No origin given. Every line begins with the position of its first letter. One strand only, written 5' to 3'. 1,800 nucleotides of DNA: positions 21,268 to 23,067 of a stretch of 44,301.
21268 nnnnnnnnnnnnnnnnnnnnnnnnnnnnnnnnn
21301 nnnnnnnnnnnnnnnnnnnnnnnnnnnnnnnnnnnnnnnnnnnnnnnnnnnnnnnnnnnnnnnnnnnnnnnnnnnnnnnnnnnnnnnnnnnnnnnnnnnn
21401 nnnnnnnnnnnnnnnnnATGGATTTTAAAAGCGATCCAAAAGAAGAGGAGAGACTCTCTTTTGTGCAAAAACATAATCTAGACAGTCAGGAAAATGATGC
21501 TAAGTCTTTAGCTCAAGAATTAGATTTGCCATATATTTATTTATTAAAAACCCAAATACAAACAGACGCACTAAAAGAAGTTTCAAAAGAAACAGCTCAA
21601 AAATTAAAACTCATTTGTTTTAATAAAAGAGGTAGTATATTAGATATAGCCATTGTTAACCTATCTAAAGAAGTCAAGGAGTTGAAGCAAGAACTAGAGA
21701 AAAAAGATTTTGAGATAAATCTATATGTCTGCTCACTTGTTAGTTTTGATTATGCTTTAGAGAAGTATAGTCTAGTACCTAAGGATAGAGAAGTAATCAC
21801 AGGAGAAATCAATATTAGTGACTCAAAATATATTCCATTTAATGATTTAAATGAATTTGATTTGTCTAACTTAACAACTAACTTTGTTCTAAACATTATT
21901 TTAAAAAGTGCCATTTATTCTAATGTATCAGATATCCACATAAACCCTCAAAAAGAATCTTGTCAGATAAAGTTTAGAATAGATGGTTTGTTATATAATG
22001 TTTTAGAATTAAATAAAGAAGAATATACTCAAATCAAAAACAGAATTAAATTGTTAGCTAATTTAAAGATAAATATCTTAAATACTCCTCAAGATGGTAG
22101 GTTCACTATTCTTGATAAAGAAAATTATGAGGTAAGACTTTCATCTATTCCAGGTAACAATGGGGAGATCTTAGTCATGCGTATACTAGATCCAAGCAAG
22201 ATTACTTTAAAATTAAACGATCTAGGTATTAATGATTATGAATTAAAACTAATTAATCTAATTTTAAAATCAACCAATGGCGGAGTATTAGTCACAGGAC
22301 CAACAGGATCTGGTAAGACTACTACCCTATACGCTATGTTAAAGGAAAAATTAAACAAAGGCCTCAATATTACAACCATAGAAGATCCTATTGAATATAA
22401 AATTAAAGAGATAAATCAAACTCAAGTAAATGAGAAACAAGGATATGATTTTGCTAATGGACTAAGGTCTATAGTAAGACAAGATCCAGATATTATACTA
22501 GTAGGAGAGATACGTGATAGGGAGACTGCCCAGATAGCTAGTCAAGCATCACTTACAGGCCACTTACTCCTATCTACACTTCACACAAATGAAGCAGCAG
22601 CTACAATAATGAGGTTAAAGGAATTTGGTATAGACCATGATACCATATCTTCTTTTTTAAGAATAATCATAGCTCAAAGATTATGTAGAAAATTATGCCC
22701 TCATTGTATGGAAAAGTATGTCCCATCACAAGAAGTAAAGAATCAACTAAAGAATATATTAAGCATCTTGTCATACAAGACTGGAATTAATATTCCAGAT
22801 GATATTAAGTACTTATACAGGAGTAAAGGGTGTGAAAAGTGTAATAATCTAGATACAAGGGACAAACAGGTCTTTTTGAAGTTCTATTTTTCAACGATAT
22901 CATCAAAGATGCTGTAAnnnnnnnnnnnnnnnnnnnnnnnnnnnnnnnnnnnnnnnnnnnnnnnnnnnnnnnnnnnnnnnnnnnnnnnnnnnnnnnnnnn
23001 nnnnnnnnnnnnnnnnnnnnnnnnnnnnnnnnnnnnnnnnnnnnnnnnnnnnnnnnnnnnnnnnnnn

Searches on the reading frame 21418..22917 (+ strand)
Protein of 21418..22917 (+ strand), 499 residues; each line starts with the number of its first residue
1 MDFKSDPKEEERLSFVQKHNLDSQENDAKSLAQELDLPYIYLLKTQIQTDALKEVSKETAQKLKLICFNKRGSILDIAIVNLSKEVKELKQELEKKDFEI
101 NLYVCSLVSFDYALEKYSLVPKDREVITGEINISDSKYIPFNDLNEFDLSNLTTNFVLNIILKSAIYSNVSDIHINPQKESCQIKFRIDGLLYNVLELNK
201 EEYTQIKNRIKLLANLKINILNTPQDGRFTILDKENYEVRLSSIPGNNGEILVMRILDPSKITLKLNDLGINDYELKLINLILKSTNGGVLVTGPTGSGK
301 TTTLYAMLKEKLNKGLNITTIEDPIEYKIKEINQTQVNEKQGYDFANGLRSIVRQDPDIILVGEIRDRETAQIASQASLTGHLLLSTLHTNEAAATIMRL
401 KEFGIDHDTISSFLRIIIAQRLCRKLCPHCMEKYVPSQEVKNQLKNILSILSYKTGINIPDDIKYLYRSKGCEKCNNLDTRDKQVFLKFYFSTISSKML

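Call 16: find_encoding_contigs(protein=window:21418-22917:+, flank=10000, max_places=5)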
Protein window:21418-22917:+ (499 aa): no gene with exactly this product is on record in the collection.

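Call 75: search_protein_families(library=pfam, proteins=[window:21418-22914:+])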
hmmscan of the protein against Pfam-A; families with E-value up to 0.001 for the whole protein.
seq(499 aa): 3 families
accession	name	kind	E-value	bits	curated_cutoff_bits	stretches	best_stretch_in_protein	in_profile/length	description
PF00437.27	T2SSE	-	3.9e-104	348.7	24.9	1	157-481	11-311/370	Type II/IV secretion system protein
PF25199.1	nSTAND_NTPase5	-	0.00016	21.9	34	1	287-336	41-91/145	Novel STAND NTPase 5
PF20720.3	nSTAND3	-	0.00054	20.1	27.2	1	286-326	16-56/155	Novel STAND NTPase 3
